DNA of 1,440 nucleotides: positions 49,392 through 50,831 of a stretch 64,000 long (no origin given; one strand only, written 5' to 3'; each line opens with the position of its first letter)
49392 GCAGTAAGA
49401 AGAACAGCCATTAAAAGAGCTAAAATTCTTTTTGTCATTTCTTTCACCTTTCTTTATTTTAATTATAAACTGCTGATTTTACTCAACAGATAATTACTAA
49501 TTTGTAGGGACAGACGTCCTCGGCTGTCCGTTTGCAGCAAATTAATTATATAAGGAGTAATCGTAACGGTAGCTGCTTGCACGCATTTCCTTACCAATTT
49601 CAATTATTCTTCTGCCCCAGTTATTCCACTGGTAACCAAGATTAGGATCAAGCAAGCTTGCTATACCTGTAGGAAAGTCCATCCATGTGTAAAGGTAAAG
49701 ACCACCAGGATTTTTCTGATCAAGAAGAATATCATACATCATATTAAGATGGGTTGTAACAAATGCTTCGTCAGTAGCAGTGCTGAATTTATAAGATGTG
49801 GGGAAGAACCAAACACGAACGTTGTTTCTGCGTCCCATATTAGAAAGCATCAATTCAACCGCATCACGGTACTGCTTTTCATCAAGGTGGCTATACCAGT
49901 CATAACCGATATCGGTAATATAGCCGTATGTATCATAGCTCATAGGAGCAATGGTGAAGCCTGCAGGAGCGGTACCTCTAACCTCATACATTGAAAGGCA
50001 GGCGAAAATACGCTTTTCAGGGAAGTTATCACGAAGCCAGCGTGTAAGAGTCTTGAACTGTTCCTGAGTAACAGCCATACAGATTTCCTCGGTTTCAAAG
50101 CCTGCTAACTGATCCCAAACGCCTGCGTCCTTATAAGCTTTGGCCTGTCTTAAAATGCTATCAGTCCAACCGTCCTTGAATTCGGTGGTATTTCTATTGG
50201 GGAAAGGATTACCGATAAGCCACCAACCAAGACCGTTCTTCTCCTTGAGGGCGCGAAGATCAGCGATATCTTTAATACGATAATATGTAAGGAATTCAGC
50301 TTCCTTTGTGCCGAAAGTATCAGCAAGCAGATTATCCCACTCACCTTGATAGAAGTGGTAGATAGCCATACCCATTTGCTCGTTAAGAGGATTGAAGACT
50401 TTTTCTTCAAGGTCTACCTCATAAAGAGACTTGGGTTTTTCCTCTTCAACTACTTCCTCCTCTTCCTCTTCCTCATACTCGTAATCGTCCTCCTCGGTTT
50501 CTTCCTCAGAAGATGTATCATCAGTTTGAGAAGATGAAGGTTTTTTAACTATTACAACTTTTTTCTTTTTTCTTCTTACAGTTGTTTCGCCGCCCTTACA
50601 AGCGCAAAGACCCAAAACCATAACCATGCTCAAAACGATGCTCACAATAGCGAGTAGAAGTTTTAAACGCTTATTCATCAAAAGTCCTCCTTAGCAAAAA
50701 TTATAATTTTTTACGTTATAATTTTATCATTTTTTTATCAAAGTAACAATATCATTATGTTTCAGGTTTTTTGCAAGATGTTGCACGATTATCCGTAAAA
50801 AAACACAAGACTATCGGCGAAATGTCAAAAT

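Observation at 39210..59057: Locus-level hypothesis: a ~20-kb previously uncharacterised Gram-positive glycan-acquisition system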

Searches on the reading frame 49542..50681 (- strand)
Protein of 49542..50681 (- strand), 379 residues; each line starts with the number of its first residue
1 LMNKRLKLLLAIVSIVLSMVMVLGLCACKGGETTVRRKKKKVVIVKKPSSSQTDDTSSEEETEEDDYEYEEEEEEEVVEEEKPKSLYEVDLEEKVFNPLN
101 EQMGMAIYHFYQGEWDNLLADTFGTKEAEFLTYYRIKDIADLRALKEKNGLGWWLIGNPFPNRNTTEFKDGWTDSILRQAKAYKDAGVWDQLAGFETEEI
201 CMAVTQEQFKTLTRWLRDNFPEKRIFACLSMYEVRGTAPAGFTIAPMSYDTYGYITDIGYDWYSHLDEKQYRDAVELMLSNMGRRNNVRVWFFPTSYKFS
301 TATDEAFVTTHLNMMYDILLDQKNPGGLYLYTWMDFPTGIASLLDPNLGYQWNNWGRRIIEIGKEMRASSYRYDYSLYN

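Call 4: search_protein_families(library=pfam, proteins=[window:49542-50681:-], max_evalue=0.01)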
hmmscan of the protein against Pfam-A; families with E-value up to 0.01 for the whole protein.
window:49542-50681:- (379 aa): 0 families

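Call 6: search_protein_families(library=ncbifam, proteins=[window:49542-50681:-], max_evalue=0.01)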
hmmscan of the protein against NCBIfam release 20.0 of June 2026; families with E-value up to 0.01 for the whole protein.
window:49542-50681:- (379 aa): 0 families

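Call 14: find_homologous_proteins(query=window:49542-50681:-, max_evalue=0.001)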
Query window:49542-50681:- (379 aa): 31 proteins with E <= 0.001 among 3029 candidates.
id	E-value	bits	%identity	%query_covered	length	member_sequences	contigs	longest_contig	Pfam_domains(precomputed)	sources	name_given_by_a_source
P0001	1.6e-257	871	99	100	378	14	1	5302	-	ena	-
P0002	6.6e-219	744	84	100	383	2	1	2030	-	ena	-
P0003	1.7e-204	697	77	100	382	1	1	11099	-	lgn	-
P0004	3.2e-204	696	78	100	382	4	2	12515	-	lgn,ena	-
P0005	2.7e-203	693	77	100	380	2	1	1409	-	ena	-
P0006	9.4e-200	681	75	100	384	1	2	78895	-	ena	-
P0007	6.3e-199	679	76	100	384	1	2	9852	-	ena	-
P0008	1.5e-190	651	73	100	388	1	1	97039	-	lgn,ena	-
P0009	4.2e-163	561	65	94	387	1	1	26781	-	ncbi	-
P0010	2.3e-154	532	59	100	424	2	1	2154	-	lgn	-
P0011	1.4e-153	529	61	100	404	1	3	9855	-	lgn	-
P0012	5.7e-153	527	76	76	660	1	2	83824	PF00404.25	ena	-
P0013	1.3e-150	520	67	77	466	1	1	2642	-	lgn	-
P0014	2.2e-149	516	60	100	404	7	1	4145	-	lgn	-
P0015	2.3e-147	509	59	100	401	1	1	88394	-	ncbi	-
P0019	1.3e-115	404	48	98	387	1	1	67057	-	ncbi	-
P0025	3.1e-69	252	37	76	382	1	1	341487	-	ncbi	-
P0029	6.8e-60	221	38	77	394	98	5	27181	-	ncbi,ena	-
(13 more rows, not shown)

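Call 22: find_encoding_contigs(protein=P0009, flank=10000, max_places=2)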
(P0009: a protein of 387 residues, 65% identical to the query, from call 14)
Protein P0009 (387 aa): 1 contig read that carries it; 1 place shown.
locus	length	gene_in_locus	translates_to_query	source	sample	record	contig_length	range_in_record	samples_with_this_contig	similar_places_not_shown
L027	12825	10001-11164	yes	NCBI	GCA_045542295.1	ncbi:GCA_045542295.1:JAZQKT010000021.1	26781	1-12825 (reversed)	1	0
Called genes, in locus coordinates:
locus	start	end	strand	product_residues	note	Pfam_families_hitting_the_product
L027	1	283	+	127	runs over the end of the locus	PF01925:TauE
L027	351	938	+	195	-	PF01726:LexA_DNA_bind, PF12802:MarR_2 (faint), PF00717:Peptidase_S24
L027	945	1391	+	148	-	PF00075:RNase_H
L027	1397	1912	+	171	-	PF06177:QueT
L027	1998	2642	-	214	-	PF10105:DUF2344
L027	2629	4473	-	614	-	PF19864:Radical_SAM_N2, PF04055:Radical_SAM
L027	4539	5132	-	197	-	PF02163:Peptidase_M50 (weak)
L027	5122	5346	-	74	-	-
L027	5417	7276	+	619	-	PF08497:Radical_SAM_N, PF04055:Radical_SAM (weak), PF11842:DUF3362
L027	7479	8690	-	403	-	PF01204:Trehalase, PF22422:MGH1-like_GH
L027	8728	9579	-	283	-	PF02311:AraC_binding, PF12833:HTH_18, PF00165:HTH_AraC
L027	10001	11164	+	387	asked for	-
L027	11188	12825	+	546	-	?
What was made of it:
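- Another locus carries an MGH1/trehalase-like glycosidase beside the AraC gene (call 22).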

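Call 23: find_encoding_contigs(protein=P0025, flank=10000, max_places=2)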
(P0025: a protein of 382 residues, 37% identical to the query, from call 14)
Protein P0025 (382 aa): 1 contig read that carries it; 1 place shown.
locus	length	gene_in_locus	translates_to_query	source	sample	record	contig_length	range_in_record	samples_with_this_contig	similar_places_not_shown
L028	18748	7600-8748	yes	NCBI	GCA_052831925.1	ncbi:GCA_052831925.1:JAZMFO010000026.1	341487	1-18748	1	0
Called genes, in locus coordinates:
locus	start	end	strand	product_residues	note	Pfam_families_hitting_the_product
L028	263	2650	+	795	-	PF01915:Glyco_hydro_3_C, PF14310:Fn3-like, PF00933:Glyco_hydro_3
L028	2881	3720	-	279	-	PF02588:YitT_membrane, PF19700:DUF6198 (weak), PF10035:DUF2179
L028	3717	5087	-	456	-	PF03023:MurJ, PF01554:MatE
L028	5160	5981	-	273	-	PF02311:AraC_binding, PF07883:Cupin_2 (weak), PF00165:HTH_AraC (weak), PF12833:HTH_18, PF00165:HTH_AraC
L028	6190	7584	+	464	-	PF02056:Glyco_hydro_4, PF11975:Glyco_hydro_4C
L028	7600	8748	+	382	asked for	-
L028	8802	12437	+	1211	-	PF00404:Dockerin_1 (weak)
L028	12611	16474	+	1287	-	PF13290:CHB_HEX_C_1, PF13287:Fn3_assoc, PF13290:CHB_HEX_C_1, PF13287:Fn3_assoc, PF13290:CHB_HEX_C_1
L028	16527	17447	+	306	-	-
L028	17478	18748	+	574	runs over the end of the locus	-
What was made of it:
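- Other cassettes also sit beside or contain cytoplasmic glycosidases (calls 22, 23).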

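Call 62: search_protein_families(library=pfam, proteins=[window:49542-50681:-], max_evalue=10)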
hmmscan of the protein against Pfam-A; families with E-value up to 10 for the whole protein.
window:49542-50681:- (379 aa): 7 families
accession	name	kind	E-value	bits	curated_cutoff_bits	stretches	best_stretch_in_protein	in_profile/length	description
PF14851.11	FAM176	-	0.016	15.4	31.5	1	13-97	28-112/152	FAM176 family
PF22251.1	PFF1_TM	-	0.058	13.3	32.3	1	10-84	100-179/300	Vacuolar membrane protease, transmembrane domain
PF13965.12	SID-1_RNA_chan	-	0.078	11.9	28.7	1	10-95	124-206/594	dsRNA-gated channel SID-1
PF13425.11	O-antigen_lig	-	0.099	11.9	31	1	7-84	249-314/462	O-antigen ligase like membrane protein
PF20193.3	DUF6556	-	0.11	13.3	28.1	1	4-81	30-106/113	Family of unknown function (DUF6556)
PF24824.1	PH_SPT16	-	1.3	9.4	23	0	36-79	73-115/129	FACT complex subunit SPT16 PH-like domain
PF04931.18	DNA_pol_phi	-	1.5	7.3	27.6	1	52-103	655-699/765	DNA polymerase phi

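Call 68: find_encoding_contigs(protein=P0019, flank=10000, max_places=1)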
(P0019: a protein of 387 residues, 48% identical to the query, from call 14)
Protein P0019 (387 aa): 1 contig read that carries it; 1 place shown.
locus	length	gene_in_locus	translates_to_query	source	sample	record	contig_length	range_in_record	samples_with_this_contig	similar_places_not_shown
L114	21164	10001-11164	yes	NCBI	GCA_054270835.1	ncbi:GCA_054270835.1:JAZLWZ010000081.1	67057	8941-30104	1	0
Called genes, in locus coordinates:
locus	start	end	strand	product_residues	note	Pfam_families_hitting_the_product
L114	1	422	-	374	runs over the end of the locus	PF14199:DUF4317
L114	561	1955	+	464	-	PF01554:MatE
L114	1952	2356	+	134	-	-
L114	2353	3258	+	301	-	PF13930:Endonuclea_NS_2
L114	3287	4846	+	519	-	PF00691:OmpA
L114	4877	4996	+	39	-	-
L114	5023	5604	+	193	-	-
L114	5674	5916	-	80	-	PF13443:HTH_26, PF01381:HTH_3 (weak)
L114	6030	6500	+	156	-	PF06908:YpsA (weak)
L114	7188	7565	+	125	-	PF13630:SdpI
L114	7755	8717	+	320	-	PF00702:Hydrolase, PF13419:HAD_2 (faint)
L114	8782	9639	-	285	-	PF02311:AraC_binding, PF07883:Cupin_2 (weak), PF00165:HTH_AraC, PF12833:HTH_18, PF00165:HTH_AraC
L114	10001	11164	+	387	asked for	-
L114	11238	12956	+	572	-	PF01547:SBP_bac_1, PF13416:SBP_bac_8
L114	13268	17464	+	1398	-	-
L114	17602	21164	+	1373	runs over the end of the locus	PF13287:Fn3_assoc, PF13290:CHB_HEX_C_1, PF13287:Fn3_assoc, PF13290:CHB_HEX_C_1, PF13287:Fn3_assoc (weak)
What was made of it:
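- On ABC-importer family-1 solute-binding protein: Orthologues carry SBP_bac_1 and SBP_bac_8 (call 68).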

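Call 69: find_encoding_contigs(protein=P0029, flank=10000, max_places=2)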
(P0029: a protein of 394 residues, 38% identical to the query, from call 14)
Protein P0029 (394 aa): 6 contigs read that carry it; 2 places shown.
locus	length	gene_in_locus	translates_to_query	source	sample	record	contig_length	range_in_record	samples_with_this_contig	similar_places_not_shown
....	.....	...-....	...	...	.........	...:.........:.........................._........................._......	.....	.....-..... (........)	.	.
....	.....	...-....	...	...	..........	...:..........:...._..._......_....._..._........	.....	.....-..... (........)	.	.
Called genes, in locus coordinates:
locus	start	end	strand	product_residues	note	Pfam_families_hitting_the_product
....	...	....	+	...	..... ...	-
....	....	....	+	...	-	-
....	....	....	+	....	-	-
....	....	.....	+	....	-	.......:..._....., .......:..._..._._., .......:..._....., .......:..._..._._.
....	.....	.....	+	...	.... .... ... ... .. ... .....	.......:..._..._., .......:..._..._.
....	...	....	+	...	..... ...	-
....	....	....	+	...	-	-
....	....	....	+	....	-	-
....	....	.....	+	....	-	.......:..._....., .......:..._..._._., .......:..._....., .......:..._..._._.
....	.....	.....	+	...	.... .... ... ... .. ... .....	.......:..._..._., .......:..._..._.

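Call 70: find_encoding_contigs(protein=P0015, flank=10000, max_places=1)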
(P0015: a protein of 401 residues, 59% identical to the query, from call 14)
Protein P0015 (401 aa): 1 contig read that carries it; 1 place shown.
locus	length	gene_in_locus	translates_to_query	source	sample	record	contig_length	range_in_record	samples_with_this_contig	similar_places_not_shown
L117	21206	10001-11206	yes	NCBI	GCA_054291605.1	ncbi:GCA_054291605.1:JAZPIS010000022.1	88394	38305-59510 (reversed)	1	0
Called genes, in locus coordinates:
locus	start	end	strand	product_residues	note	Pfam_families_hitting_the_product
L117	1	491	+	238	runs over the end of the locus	PF08220:HTH_DeoR, PF00455:DeoRC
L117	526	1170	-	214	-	PF10105:DUF2344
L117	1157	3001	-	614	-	PF19864:Radical_SAM_N2, PF04055:Radical_SAM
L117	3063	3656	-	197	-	PF02163:Peptidase_M50 (weak)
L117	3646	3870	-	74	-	-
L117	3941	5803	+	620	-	PF08497:Radical_SAM_N, PF04055:Radical_SAM (weak), PF11842:DUF3362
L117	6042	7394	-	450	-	PF02812:ELFV_dehydrog_N, PF00208:ELFV_dehydrog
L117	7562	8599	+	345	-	PF05050:Methyltransf_21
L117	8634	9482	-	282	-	PF02311:AraC_binding, PF00165:HTH_AraC (weak), PF12833:HTH_18, PF00165:HTH_AraC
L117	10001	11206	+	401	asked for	-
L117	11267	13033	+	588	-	-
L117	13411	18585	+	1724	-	PF00404:Dockerin_1 (weak)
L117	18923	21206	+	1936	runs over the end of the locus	PF13287:Fn3_assoc, PF13290:CHB_HEX_C_1, PF13287:Fn3_assoc, PF13290:CHB_HEX_C_1, PF13287:Fn3_assoc, PF13290:CHB_HEX_C_1, PF13287:Fn3_assoc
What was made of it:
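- On ABC-importer family-1 solute-binding protein: No permease genes were called in the sequenced parts of the cassette loci with gene calls (calls 22, 23, 68-70).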
